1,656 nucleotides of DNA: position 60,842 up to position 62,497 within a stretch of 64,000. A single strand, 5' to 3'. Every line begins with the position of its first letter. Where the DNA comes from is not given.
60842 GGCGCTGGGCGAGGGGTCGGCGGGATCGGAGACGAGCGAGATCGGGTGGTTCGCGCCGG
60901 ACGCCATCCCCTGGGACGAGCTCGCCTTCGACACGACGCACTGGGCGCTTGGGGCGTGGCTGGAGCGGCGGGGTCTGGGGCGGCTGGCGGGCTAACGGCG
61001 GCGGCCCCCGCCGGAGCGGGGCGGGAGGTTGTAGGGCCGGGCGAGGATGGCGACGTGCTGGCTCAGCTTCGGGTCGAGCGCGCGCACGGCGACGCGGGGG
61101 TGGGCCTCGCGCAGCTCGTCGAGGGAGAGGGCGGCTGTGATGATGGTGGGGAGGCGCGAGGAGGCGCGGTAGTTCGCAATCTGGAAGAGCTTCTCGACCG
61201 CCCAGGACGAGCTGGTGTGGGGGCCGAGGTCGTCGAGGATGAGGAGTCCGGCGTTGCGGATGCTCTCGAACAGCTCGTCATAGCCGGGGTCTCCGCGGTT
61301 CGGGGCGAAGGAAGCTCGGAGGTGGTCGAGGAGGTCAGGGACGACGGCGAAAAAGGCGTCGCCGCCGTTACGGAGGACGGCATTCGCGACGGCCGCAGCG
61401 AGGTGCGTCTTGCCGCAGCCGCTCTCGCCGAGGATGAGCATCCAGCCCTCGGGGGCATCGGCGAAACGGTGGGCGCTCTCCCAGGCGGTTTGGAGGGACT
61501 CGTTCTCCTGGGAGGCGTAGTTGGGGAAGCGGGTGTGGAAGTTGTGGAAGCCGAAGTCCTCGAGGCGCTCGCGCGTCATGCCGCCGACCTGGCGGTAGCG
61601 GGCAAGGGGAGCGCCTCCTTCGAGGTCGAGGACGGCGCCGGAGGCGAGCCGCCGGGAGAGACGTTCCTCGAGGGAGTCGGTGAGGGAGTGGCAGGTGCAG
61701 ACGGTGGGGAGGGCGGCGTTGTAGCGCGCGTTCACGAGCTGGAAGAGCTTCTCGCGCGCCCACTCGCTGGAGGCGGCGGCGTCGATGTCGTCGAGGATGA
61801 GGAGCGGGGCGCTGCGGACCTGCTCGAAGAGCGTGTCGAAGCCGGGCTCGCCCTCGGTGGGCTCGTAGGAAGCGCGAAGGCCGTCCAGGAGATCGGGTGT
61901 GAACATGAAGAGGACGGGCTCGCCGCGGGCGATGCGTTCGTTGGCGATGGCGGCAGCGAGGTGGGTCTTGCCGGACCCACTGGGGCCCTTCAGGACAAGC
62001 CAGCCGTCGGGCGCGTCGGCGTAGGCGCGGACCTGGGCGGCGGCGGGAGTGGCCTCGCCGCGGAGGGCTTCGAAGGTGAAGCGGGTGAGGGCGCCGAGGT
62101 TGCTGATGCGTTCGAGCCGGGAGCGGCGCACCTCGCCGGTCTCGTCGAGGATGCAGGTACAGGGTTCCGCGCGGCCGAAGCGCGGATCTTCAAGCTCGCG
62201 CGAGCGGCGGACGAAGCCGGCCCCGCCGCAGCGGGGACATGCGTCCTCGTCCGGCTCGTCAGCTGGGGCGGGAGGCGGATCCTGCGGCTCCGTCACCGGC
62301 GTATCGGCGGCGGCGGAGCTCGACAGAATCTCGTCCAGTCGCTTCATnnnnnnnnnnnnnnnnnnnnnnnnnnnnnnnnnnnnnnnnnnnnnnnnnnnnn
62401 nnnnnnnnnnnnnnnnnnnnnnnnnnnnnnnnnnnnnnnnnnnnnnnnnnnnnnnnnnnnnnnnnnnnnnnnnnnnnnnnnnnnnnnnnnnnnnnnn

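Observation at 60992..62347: Helicase-loader homolog made of two complete DnaC/DnaI-type AAA+ modules in one chain, behind an N-terminal Cys4 motif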

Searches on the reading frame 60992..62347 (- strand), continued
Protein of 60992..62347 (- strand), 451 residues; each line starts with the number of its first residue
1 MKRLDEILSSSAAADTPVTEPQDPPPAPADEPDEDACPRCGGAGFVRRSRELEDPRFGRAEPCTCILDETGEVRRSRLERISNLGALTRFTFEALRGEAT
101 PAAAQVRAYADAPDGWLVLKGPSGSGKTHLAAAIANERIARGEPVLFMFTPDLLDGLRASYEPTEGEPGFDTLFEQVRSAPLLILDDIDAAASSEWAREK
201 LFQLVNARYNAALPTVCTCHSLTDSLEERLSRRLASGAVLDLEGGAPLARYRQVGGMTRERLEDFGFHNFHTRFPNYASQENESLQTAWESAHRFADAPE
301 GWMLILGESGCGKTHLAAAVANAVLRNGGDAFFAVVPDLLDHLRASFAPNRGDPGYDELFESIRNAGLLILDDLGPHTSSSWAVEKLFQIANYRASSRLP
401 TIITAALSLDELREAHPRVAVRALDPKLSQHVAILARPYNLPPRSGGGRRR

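Call 56: search_solved_structures(query=A1, max_evalue=1e-8, show_alignments=4)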
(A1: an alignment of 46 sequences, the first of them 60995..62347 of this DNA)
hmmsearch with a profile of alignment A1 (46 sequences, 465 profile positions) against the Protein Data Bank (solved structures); distinct sequences matched with E-value up to 1e-8: 10.
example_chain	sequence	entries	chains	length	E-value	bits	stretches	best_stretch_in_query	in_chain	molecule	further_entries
6qel_G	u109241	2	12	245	5.4e-21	78.1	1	290-431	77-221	DNA replication protein dnaC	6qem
2w58_A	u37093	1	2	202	3e-18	69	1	310-422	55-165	PRIMOSOME COMPONENT (HELICASE LOADER)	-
4m4w_J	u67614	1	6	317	3.4e-18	68.8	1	89-237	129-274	Primosomal protein DnaI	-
3ec2_A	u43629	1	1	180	1.7e-16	63.3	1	291-438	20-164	DNA replication protein DnaC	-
3ecc_A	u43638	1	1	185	1.7e-16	63.2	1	291-439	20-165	DNA replication protein DnaC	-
2qgz_A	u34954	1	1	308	1.2e-14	57.1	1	287-453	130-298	Putative primosome component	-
5he8_A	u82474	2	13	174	1.2e-12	50.6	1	312-423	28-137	Helicase loader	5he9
5bq5_A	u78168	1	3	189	2.7e-10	42.8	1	312-434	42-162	Insertion sequence IS5376 putative ATP-binding protein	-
8q3w_A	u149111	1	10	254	3e-10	42.6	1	311-453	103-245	Insertion sequence IS5376 putative ATP-binding protein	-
8q4d_E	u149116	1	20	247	8.2e-10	41.2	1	124-422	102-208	Insertion sequence IS5376 putative ATP-binding protein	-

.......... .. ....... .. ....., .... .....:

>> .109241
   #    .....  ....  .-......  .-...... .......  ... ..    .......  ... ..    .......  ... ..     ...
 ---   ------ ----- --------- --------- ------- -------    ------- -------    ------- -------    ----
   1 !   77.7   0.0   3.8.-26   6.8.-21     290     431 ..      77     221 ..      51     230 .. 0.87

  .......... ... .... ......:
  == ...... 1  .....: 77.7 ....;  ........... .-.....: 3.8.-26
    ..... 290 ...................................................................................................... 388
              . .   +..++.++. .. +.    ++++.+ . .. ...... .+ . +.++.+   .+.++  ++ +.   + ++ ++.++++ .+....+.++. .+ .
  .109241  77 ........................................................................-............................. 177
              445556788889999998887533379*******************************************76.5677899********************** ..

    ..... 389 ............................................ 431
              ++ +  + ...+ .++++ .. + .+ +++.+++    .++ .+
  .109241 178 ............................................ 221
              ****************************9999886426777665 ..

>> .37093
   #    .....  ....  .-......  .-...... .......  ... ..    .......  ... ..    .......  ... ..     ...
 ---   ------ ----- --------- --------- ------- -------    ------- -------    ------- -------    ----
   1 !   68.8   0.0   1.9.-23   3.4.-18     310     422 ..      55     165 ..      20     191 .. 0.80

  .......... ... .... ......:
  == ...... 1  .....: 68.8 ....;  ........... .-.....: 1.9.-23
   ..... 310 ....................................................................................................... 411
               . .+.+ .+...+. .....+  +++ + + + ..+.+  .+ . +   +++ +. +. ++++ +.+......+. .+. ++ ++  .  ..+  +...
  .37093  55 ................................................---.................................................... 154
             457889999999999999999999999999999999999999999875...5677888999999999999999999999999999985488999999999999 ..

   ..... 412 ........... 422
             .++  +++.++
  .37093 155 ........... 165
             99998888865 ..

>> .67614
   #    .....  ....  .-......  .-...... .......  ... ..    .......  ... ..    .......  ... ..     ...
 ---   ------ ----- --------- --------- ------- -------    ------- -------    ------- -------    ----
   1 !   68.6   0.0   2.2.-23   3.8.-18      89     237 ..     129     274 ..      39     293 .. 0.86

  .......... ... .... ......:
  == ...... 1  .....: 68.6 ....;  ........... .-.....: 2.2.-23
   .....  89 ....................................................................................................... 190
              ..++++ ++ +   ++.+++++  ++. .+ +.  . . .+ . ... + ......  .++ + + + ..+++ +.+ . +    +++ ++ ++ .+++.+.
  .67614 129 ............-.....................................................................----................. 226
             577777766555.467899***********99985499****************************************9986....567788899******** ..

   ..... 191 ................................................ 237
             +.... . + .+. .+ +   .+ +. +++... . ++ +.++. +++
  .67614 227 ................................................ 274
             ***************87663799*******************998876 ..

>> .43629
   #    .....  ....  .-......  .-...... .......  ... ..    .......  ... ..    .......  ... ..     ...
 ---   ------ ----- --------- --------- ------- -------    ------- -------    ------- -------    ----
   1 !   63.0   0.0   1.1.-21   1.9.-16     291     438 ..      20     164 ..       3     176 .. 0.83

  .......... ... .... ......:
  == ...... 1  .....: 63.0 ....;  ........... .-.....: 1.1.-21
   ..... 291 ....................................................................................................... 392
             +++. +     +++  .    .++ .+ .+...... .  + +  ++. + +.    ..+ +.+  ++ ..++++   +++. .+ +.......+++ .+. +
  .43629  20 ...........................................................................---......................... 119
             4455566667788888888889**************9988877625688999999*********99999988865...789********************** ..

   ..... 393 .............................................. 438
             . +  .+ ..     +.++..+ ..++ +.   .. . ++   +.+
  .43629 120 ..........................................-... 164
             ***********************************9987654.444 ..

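Call 61: find_encoding_contigs(protein=window:60992-62347:-, flank=10000, max_places=3)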
Protein window:60992-62347:- (451 aa): no gene with exactly this product is on record in the collection.

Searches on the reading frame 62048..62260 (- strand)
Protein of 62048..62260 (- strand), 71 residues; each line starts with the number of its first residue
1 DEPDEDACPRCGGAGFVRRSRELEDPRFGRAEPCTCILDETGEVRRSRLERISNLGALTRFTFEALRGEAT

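Call 50: search_solved_structures(query=A2, max_evalue=10, show_alignments=3)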
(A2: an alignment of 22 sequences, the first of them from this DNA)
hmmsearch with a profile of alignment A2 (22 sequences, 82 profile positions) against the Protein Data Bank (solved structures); distinct sequences matched with E-value up to 10: 7.
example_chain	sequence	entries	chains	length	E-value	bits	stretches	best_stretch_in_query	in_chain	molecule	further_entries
1exk_A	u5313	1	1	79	0.041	16.9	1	4-19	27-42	DNAJ PROTEIN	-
3lcz_A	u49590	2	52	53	0.6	13.2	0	5-17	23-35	Inhibitor of TRAP, regulated by T-BOX (Trp) sequence RtpA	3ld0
1lpv_A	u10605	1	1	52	0.71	12.9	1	6-48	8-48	Doublesex protein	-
2vf7_A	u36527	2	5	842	0.88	12.6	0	6-20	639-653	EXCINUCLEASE ABC, SUBUNIT A. | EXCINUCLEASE ABC SUBUNIT A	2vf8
4yj0_A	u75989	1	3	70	1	12.4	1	4-51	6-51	Doublesex- and mab-3-related transcription factor 1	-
2bx9_A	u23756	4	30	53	4.4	10.4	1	5-18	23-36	TRYPTOPHAN RNA-BINDING ATTENUATOR PROTEIN-INHIBITORY PROTEIN | Anti-TRAP regulator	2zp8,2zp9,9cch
7sh1_A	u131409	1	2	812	7.5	9.6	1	4-22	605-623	Excinuclease ABC subunit UvrA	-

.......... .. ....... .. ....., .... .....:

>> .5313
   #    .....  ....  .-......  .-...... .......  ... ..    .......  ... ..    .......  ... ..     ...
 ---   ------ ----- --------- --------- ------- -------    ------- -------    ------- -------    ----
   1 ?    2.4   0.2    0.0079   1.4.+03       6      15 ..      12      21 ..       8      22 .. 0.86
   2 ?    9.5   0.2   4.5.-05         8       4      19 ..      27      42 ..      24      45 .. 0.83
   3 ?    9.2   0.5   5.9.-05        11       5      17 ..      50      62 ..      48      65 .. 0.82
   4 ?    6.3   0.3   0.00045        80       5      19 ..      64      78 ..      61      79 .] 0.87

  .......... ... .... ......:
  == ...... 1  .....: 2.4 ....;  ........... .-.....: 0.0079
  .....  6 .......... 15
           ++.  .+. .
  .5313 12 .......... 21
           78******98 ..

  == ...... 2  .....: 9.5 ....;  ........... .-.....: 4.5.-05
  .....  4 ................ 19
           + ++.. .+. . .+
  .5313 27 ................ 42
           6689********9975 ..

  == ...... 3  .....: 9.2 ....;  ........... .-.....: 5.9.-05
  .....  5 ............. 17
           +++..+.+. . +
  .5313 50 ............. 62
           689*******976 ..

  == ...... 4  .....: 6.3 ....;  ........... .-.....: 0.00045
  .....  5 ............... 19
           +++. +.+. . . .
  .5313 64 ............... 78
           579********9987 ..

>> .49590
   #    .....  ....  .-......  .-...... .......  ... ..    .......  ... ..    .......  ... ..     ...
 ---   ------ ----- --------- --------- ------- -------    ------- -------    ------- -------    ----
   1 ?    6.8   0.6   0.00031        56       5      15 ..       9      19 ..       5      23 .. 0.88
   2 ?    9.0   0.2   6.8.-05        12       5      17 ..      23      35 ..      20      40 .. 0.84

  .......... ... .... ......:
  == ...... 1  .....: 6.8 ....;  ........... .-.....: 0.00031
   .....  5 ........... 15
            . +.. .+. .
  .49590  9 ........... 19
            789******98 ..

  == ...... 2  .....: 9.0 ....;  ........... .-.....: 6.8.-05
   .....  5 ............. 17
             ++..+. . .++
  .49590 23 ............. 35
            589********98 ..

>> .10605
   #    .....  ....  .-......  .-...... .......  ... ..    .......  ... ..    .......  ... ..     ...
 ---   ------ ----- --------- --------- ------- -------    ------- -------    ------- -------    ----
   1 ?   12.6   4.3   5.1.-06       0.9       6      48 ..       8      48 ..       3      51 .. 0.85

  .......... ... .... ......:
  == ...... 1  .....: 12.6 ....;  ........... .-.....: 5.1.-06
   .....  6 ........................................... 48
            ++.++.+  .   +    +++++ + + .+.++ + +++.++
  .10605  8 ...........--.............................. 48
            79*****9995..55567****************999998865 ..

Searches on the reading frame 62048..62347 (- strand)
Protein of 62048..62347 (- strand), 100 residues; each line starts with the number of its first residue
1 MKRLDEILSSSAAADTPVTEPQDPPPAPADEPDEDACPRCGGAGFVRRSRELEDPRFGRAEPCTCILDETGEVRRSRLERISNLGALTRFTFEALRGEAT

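Call 46: search_protein_families(library=pfam, proteins=[window:62060-62347:-], max_evalue=0.001)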
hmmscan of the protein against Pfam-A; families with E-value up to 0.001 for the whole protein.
window:62060-62347:- (96 aa): 0 families

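Call 51: search_protein_families(library=ncbifam, proteins=[window:62048-62347:-], max_evalue=10)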
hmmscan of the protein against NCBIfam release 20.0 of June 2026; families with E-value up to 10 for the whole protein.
seq(100 aa): 1 family
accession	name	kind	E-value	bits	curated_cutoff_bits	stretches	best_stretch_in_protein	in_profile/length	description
NF010872.0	PRK14279.1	equivalog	0.097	11.8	556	1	35-76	191-227/394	molecular chaperone DnaJ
